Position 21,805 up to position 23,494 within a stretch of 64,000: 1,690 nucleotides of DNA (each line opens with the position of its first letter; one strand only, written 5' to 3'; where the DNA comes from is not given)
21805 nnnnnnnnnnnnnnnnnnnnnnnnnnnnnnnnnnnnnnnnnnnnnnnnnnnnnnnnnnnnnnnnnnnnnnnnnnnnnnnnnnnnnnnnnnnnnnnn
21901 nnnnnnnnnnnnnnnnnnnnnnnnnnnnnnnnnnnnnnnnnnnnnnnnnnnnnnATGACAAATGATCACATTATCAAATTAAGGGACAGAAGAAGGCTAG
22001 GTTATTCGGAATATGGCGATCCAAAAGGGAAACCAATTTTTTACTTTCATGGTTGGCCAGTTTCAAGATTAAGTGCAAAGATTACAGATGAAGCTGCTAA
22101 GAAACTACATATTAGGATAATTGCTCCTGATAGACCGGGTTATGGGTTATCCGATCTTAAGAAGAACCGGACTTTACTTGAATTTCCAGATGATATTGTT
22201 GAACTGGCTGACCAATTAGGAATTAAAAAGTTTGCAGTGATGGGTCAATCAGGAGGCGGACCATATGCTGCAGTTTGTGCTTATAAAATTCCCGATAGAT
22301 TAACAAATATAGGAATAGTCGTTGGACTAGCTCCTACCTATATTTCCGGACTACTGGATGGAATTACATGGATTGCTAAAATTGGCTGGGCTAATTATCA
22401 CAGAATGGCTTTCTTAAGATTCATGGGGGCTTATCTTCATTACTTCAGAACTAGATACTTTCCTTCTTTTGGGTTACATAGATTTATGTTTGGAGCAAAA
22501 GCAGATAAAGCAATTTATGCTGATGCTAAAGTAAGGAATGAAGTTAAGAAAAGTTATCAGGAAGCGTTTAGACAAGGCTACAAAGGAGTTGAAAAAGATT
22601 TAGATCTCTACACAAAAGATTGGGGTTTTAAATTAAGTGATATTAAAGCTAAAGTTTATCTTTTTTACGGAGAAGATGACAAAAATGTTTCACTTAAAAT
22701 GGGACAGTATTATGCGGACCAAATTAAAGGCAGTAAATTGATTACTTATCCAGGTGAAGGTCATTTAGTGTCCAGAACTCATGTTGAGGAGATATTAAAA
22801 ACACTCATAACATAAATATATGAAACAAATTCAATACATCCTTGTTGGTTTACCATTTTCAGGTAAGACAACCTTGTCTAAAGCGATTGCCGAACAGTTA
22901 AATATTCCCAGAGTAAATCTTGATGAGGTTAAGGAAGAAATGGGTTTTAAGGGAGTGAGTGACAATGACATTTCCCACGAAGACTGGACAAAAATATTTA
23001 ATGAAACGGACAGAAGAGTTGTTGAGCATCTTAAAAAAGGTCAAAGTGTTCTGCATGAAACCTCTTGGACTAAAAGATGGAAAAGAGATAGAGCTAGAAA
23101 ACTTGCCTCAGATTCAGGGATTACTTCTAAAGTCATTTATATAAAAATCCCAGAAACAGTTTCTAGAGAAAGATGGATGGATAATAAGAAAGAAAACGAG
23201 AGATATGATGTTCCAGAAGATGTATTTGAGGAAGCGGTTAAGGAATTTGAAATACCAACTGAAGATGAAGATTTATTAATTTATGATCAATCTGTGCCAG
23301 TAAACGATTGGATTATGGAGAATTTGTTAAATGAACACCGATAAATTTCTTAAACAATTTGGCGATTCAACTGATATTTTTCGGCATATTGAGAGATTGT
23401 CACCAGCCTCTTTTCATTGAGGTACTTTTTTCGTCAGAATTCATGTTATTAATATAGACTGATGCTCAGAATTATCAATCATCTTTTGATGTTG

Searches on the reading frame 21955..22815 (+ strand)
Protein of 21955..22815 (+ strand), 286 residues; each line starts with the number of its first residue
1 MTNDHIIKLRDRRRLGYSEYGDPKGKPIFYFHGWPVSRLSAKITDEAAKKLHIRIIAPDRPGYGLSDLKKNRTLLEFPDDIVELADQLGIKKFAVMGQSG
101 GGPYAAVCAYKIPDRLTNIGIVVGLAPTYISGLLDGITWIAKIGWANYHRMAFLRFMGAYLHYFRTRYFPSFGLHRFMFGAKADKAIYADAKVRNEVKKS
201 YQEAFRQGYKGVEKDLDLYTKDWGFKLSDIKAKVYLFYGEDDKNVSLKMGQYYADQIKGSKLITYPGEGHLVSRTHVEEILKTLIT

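Call 14: search_protein_families(library=pfam, proteins=[window:21955-22815:+], max_evalue=0.001)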
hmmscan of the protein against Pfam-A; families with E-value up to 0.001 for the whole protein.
window:21955-22815:+ (286 aa): 2 families
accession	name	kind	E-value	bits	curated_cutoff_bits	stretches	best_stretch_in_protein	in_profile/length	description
PF00561.26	Abhydrolase_1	-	2e-17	64.1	25.8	1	27-272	2-240/245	alpha/beta hydrolase fold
PF12697.13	Abhydrolase_6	-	2.8e-12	48.2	26.3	1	31-279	4-213/217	Alpha/beta hydrolase family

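Call 57: search_protein_families(library=padloc, proteins=[window:21955-22815:+], max_evalue=0.01)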
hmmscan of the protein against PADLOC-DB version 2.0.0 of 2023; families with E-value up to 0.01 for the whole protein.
window:21955-22815:+ (286 aa): 0 families

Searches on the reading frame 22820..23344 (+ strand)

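Call 14: search_protein_families(library=pfam, proteins=[window:22820-23344:+], max_evalue=0.001)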
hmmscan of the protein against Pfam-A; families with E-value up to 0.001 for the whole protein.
window:22820-23344:+ (174 aa): 9 families
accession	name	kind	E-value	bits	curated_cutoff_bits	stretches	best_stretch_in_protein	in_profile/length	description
PF13671.12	AAA_33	-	1.8e-18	67.7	27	1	7-146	3-143/143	AAA domain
PF06414.18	Zeta_toxin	-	9e-09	35.5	22.3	1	6-148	19-171/199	Zeta toxin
PF08433.16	KTI12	-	8.8e-08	32.4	22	1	7-148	5-142/271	Chromatin associated protein KTI12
PF13207.12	AAA_17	-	2.7e-06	28.1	27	1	9-131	1-131/136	AAA domain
PF13238.12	AAA_18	-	1.5e-05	25.9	29.4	1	7-127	2-116/128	AAA domain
PF01202.28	SKI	-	8.8e-05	23.1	22.1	1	14-123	3-106/159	Shikimate kinase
PF07931.18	CPT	-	0.00021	21.6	22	1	7-119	5-127/172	Chloramphenicol phosphotransferase-like protein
PF00004.35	AAA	-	0.00052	20.9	21.2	0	7-40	2-35/131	ATPase family associated with various cellular activities (AAA)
PF13521.12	AAA_28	-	0.00056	20.6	27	0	6-130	2-111/164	AAA domain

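Call 57: search_protein_families(library=padloc, proteins=[window:22820-23344:+], max_evalue=0.01)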
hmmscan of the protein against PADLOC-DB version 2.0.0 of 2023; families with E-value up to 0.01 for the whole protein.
window:22820-23344:+ (174 aa): 3 families
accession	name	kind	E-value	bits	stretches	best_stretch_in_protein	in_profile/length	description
PDLC02911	VakA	-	0.00023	19.7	1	8-145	7-137/163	-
PDLC02195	IetA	-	0.0018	15.7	1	6-32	140-166/395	-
PDLC04232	IetA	-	0.0027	15.2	1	6-30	119-143/330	-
